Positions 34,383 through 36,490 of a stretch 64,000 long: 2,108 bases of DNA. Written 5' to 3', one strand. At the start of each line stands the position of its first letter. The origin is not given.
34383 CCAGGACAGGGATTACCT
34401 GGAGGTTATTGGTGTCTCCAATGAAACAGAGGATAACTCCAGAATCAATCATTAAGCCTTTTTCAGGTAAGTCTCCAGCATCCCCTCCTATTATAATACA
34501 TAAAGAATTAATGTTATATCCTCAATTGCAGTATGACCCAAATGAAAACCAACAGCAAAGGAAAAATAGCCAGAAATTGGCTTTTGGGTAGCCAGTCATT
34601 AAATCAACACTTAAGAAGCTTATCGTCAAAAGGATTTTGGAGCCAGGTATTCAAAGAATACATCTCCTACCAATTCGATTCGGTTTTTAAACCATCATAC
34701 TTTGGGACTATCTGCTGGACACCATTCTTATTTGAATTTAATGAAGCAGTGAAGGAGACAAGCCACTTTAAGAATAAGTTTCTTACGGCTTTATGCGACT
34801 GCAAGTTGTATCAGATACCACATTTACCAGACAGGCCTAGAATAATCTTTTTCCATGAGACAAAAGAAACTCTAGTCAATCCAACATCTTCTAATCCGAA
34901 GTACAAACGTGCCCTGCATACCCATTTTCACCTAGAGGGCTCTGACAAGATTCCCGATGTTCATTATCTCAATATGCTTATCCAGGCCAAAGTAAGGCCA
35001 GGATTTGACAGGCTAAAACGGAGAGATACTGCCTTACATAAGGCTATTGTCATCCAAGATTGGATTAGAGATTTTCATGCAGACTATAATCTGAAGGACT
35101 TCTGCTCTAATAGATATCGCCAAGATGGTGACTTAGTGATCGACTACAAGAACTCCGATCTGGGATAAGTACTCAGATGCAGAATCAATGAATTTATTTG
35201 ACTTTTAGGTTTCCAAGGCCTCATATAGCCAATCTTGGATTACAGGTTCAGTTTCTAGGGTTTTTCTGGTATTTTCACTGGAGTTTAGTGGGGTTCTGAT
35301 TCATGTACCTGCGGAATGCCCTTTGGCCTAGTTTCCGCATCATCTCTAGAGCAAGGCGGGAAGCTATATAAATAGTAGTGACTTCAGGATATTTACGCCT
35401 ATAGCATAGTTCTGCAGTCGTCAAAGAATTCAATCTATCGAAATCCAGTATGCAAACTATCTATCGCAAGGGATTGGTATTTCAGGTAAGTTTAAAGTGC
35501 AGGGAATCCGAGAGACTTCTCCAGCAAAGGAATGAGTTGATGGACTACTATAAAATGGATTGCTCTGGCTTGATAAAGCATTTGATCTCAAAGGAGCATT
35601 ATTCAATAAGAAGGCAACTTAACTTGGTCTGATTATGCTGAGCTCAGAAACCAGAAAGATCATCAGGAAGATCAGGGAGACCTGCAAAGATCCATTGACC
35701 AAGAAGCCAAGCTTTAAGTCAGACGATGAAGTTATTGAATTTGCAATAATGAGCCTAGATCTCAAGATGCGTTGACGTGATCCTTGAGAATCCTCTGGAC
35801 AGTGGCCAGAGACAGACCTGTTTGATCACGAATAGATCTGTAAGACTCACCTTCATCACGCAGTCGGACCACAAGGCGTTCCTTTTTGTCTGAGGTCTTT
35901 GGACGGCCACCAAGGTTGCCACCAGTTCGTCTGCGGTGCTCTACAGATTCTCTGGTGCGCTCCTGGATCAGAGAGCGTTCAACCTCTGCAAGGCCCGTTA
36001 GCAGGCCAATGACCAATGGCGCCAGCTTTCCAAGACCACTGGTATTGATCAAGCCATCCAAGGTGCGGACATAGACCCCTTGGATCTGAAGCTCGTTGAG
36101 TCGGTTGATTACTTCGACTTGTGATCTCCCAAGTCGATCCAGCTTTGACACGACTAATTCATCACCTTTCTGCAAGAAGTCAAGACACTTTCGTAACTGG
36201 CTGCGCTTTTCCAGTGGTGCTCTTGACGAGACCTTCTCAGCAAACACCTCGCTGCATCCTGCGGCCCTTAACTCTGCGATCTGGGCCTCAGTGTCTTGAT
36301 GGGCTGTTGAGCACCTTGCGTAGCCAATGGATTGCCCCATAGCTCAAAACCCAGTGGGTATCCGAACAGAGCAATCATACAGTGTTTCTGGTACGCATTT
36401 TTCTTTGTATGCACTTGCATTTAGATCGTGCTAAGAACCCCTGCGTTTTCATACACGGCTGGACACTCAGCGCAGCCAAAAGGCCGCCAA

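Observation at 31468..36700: A 5.2-kb integrative element inserted in the 3' end of argJ that rebuilds the argJ tail and splits a former argJ/LysR convergent overlap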

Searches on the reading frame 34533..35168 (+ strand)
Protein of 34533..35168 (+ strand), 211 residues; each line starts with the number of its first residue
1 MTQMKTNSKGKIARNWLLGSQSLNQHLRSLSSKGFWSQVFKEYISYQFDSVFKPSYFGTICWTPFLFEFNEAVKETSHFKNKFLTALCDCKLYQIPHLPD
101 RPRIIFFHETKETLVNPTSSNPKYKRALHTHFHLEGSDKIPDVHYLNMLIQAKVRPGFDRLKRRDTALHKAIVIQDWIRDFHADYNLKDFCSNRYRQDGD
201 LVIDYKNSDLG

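Call 8: search_protein_families(library=pfam, proteins=[window:34533-35168:+], max_evalue=0.01)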
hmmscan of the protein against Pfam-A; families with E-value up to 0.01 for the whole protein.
window:34533-35168:+ (211 aa): 0 families

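Call 9: search_protein_families(library=phrogs, proteins=[window:34533-35168:+], max_evalue=0.01)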
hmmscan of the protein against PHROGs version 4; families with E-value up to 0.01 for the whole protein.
window:34533-35168:+ (211 aa): 0 families

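Call 49: find_homologous_proteins(query=window:34533-35168:+, max_evalue=0.001)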
Query window:34533-35168:+ (211 aa): 17 proteins with E <= 0.001 among 50 candidates.
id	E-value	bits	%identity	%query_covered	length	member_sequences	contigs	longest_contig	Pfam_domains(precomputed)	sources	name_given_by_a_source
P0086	6.7e-142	488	100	99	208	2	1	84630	-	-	-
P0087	6.3e-103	361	77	94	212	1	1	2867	-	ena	-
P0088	1.7e-86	307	67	91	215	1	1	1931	-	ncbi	-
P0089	5.5e-82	293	65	91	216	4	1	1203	-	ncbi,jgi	jgi:hypothetical protein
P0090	9.2e-81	289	66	90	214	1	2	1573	-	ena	-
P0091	2.6e-80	287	63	92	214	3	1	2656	-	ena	-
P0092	3.5e-80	287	64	92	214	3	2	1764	-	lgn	-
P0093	2.1e-79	284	63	90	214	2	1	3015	-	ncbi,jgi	jgi:hypothetical protein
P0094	2.1e-78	281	63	90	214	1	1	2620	-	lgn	-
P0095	3.5e-78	280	63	89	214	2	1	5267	-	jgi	jgi:hypothetical protein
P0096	5.5e-78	280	62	92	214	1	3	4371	-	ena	-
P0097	1.3e-77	278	69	80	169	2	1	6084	-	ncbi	ncbi:MAG: hypothetical protein RLY84_808, partial [Actinomycetota bacterium]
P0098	3.1e-76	274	64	90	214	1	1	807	-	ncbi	-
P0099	1.7e-69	252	59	90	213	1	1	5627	-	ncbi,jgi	jgi:hypothetical protein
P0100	5.1e-44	169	44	92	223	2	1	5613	-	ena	-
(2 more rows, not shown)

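Call 52: search_solved_structures(query=A1, max_evalue=10)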
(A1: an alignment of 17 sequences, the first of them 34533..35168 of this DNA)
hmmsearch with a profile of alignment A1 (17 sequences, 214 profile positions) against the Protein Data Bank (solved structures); distinct sequences matched with E-value up to 10: 1.
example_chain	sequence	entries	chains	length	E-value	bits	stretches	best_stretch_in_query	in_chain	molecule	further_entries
7n6g_4Q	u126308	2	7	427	2.7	10.6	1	155-198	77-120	FAP305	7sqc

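Call 53: search_protein_families(library=pfam, alignment_id=A1, max_evalue=1)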
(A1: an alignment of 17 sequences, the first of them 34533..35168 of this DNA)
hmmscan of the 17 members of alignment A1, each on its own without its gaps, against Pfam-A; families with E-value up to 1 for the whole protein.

A. member 1, window:34533-35168:+ (211 aa): 1 family
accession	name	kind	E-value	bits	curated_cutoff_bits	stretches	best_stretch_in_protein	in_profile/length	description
PF23725.1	Dredd_N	-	0.15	12.3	27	1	62-95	52-83/100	Caspase-8, N-terminal domain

B. families by the number of members that match (of 17 scanned): 6 families
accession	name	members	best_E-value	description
PF12317.13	IFT46_B_C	1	0.019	Intraflagellar transport complex B protein 46 C terminal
PF02503.22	PP_kinase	1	0.019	Polyphosphate kinase middle domain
PF20871.2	KCTD1-15_CTD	1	0.035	BTB/POZ domain-containing protein KCTD1/15, C-terminal domain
PF23725.1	Dredd_N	1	0.15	Caspase-8, N-terminal domain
PF05347.21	Complex1_LYR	1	0.16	Complex 1 protein (LYR family)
PF22923.1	KIF2A-like_1st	1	0.19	Kinesin-like protein KIF2A-like, N-terminal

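Call 56: search_protein_families(library=ncbifam, proteins=[window:34533-35168:+], max_evalue=0.01)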
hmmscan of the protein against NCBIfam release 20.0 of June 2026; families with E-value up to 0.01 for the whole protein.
window:34533-35168:+ (211 aa): 0 families

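Call 57: search_protein_families(library=padloc, proteins=[window:34533-35168:+], max_evalue=0.01)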
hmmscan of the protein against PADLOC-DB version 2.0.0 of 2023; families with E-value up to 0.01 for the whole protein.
window:34533-35168:+ (211 aa): 0 families

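Call 58: predict_structure(alignment_id=A2)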
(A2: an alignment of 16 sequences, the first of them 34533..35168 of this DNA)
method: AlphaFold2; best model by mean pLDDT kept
length: 211 residues; sequences in the alignment: 16
mean_pLDDT: 53.6   pTM: 0.48
mean pLDDT of the five models: 53.6, 52.9, 49.3, 47.7, 45.9
residues with pLDDT >= 90: 0; 70-90: 27; 50-70: 99; < 50: 85
segments of 3 or more residues with pLDDT < 50: 1-19, 53-60, 76-99, 183-211
pLDDT, mean of each block of 10 residues (from residue 1): 32 39 66 68 60 44 53 49 40 42 64 69 70 70 71 65 57 61 44 36 30 25
secondary structure, 60 per line:
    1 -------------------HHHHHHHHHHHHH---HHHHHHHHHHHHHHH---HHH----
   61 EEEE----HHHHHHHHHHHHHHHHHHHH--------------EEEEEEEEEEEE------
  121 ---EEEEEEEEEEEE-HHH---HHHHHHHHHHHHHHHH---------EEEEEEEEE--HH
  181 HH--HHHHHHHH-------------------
elements in order: H20-32 H36-50 E61-64 H69-88 E103-114 E124-135 H143-158 E168-176 H179-182 H185-192

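Call 60: fold_search(model_id=the predicted structure, library=pdb)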
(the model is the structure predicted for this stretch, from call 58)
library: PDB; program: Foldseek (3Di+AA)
matches with E <= 10: 632; with E <= 0.001: 0
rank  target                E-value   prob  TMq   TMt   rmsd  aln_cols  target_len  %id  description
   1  2lxx_MODEL_1_A        2.7e-02  0.47  0.25  0.31  11.4       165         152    9  Solution structure of cofilin like UNC-60B protein from Caenorhabditis elegans (released 2013-10-09)
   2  9fp8_A                2.7e-02  0.44  0.19  0.25   6.9        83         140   11  Crystal structure of Anopheles gambiae actin depolymerizing factor (released 2025-02-19)
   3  2y9j_Y                3.5e-02  0.15  0.15  0.18  17.4       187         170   10  THREE-DIMENSIONAL MODEL OF SALMONELLA'S NEEDLE COMPLEX AT SUBNANOMETER RESOLUTION (released 2011-03-23)
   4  6mjn_C                4.9e-02  0.51  0.19  0.27  11.5       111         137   11  Crystal structure of an organic hydroperoxide resistance protein OsmC, predicted redox protein, regulator of sulfide b (released 2018-10-03)
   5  9jx6_B                4.9e-02  0.51  0.19  0.26  11.7       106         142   11  Crystal Structure of wild type Ab-ohrB (released 2024-11-06)
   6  9jx6_A                6.7e-02  0.54  0.20  0.28   9.8       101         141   10  Crystal Structure of wild type Ab-ohrB (released 2024-11-06)
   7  6mjn_A                8.7e-02  0.38  0.19  0.26  11.5       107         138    8  Crystal structure of an organic hydroperoxide resistance protein OsmC, predicted redox protein, regulator of sulfide b (released 2018-10-03)
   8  9jx6_D                9.3e-02  0.57  0.19  0.27   5.8        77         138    9  Crystal Structure of wild type Ab-ohrB (released 2024-11-06)
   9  9jxc_B                1.1e-01  0.57  0.19  0.26   6.3        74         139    9  Crystal Structure of AbOhr-R15C (released 2024-11-06)
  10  9jxc_A                1.1e-01  0.57  0.19  0.26   6.2        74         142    8  Crystal Structure of AbOhr-R15C (released 2024-11-06)
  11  5axk_B                1.1e-01  0.10  0.11  0.10  15.9       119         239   15  Crystal structure of Thg1 like protein (TLP) (released 2016-08-03)
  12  6mjn_D                1.1e-01  0.44  0.20  0.29  11.2       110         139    8  Crystal structure of an organic hydroperoxide resistance protein OsmC, predicted redox protein, regulator of sulfide b (released 2018-10-03)
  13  6mjn_B                1.2e-01  0.35  0.19  0.26   8.8        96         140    7  Crystal structure of an organic hydroperoxide resistance protein OsmC, predicted redox protein, regulator of sulfide b (released 2018-10-03)
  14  3fuy_B                1.3e-01  0.33  0.22  0.27  12.6       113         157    4  Structure from the mobile metagenome of Cole Harbour Salt Marsh: Integron Cassette Protein HFX_CASS1 (released 2009-02-24)
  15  1vla_B                1.4e-01  0.41  0.19  0.26   7.1        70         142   10  Crystal structure of Hydroperoxide resistance protein OsmC (TM0919) from Thermotoga maritima at 1.80 A resolution (released 2004-08-17)
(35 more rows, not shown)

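Call 73: search_protein_representatives(alignment_id=A2)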
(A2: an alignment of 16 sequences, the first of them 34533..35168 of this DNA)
Query: 16 sequences, 214 profile positions. Proteins with E-value up to 0.001 (for the whole library): 65; up to 1e-10: 41; up to 1e-30: 11. The best 65 are listed.
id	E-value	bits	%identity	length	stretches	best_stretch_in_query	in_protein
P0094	1.3e-109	380.9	-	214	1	1-213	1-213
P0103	2.4e-74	265.7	-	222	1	4-214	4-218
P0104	5.7e-73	261.2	-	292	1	5-214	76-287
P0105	5.9e-61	221.9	-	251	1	5-213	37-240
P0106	2.4e-57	210.1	-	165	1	57-214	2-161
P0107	1.9e-51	190.9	-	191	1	40-213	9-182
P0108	3.9e-48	180.0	-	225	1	17-213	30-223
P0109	5.5e-40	153.4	-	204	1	35-213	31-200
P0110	8.1e-39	149.6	-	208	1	38-213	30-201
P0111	8.0e-37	143.1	-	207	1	43-172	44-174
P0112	4.2e-35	137.4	-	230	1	56-211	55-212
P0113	8.4e-30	120.1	-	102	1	118-213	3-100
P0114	2.5e-29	118.5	-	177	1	54-213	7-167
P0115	3.1e-29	118.3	-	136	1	1-103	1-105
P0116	3.4e-28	114.8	-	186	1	44-213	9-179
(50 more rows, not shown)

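Call 75: search_solved_structures(query=A6, max_evalue=10)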
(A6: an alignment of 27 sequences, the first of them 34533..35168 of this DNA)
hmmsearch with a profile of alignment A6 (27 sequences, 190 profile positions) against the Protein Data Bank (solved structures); distinct sequences matched with E-value up to 10: 0.

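Call 76: search_protein_families(library=pfam, alignment_id=A6, max_evalue=0.5)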
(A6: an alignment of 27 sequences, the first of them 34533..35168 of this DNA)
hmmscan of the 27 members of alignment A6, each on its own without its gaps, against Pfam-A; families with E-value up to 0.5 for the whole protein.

A. member 1, window:34533-35168:+ (211 aa): 1 family
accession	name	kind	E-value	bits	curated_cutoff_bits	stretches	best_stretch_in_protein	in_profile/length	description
PF23725.1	Dredd_N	-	0.15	12.3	27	1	62-95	52-83/100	Caspase-8, N-terminal domain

B. families by the number of members that match (of 27 scanned): 11 families
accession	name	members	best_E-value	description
PF13924.12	Lipocalin_5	1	0.017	Lipocalin-like domain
PF14175.11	YaaC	1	0.041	YaaC-like Protein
PF19400.4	DUF5975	1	0.043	Family of unknown function (DUF5975)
PF00243.23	NGF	1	0.097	Nerve growth factor family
PF21734.3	10_blade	1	0.11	10-bladed beta propeller domain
PF15163.11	Meiosis_expr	1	0.11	Meiosis-expressed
PF04451.17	Capsid_NCLDV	1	0.14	Large eukaryotic DNA virus major capsid protein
PF14361.12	RsbRD_N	1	0.14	RsbT co-antagonist protein rsbRD N-terminal domain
PF23725.1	Dredd_N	1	0.15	Caspase-8, N-terminal domain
PF06316.17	Ail_Lom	1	0.17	Enterobacterial Ail/Lom protein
PF00967.23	Barwin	1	0.39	Barwin family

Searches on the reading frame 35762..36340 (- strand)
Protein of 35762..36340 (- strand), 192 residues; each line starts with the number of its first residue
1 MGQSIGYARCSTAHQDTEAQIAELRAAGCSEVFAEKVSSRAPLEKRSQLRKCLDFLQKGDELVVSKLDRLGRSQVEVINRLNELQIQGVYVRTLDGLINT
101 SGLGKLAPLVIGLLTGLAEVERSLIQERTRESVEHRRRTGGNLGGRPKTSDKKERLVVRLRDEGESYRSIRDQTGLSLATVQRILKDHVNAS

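Call 8: search_protein_families(library=pfam, proteins=[window:35762-36340:-], max_evalue=0.01)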
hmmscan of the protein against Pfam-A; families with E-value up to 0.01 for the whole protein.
window:35762-36340:- (192 aa): 6 families
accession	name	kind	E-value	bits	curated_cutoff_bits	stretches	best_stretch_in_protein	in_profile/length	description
PF00239.26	Resolvase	-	1.4e-32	113.2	23.3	1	5-141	2-144/145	Resolvase, N terminal domain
PF02796.21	HTH_7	-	2.3e-05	24.9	23.8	1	145-187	1-44/45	Helix-turn-helix domain of resolvase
PF13384.12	HTH_23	-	6.5e-05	23.1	24.6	1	153-187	6-40/50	Homeodomain-like domain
PF13542.12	HTH_Tnp_ISL3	-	0.0044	16.9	27.4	0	157-189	20-51/51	Helix-turn-helix domain of transposase family ISL3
PF25213.1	HVO_A0261_N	-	0.0082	16.4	35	0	150-187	10-47/86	HVO_A0261 N-terminal domain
PF13551.12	HTH_29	-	0.0099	16.4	28.1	0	156-187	3-35/64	Winged helix-turn helix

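Call 9: search_protein_families(library=phrogs, proteins=[window:35762-36340:-], max_evalue=0.01)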
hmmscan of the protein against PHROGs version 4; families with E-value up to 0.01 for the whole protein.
window:35762-36340:- (192 aa): 6 families
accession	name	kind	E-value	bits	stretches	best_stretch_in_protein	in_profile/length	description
phrog_125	-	DNA, RNA and nucleotide metabolism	7.2e-48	164.3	1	4-188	22-203/254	DNA invertase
phrog_95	-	integration and excision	1.1e-15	58.2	1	5-147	91-244/651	integrase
phrog_8275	-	DNA, RNA and nucleotide metabolism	1e-08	35.9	1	5-53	3-49/51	DNA invertase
phrog_3855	-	DNA, RNA and nucleotide metabolism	0.0015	20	0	145-187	60-102/115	HTH DNA binding protein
phrog_9366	-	integration and excision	0.0028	18.7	1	151-186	68-103/109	transposase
phrog_645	-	DNA, RNA and nucleotide metabolism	0.0073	17.4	0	148-189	21-63/196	Rnase E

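Call 56: search_protein_families(library=ncbifam, proteins=[window:35762-36340:-], max_evalue=0.01)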
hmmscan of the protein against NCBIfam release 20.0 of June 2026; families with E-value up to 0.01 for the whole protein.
window:35762-36340:- (192 aa): 7 families
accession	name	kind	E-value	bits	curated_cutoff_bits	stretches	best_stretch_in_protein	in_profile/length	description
NF041201.1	recomb_XisF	equivalog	1.2e-21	77.3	375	1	5-138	2-138/465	fdxN element excision recombinase XisF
NF009949.0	PRK13413.1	equivalog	7.6e-16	58.4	272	1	5-189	3-197/203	master DNA invertase Mpi family serine-type recombinase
NF047347.1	SCCmet_CcrC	equivalog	6.8e-05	21.6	900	1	34-146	47-159/558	cassette chromosome recombinase CcrC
NF033518.0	transpos_IS607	equivalog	0.0012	18.4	110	1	4-85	56-145/187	IS607 family transposase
NF040595.1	HTH_Cbp1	equivalog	0.0022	17.9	140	1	146-188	44-86/135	CRISPR DNA repeat-binding protein Cbp1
NF007228.0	PRK09646.1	subfamily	0.004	16.8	226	0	8-99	98-185/194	ECF RNA polymerase sigma factor SigK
NF047344.1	SCCmet_CcrA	equivalog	0.0053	15.9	700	1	1-140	1-146/442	cassette chromosome recombinase CcrA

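Call 57: search_protein_families(library=padloc, proteins=[window:35762-36340:-], max_evalue=0.01)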
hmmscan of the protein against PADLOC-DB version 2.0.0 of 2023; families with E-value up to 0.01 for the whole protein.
window:35762-36340:- (192 aa): 1 family
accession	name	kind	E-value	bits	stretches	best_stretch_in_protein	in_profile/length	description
PDLC01848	CARF3--CARF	-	0.0055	14.4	0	150-187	136-172/197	-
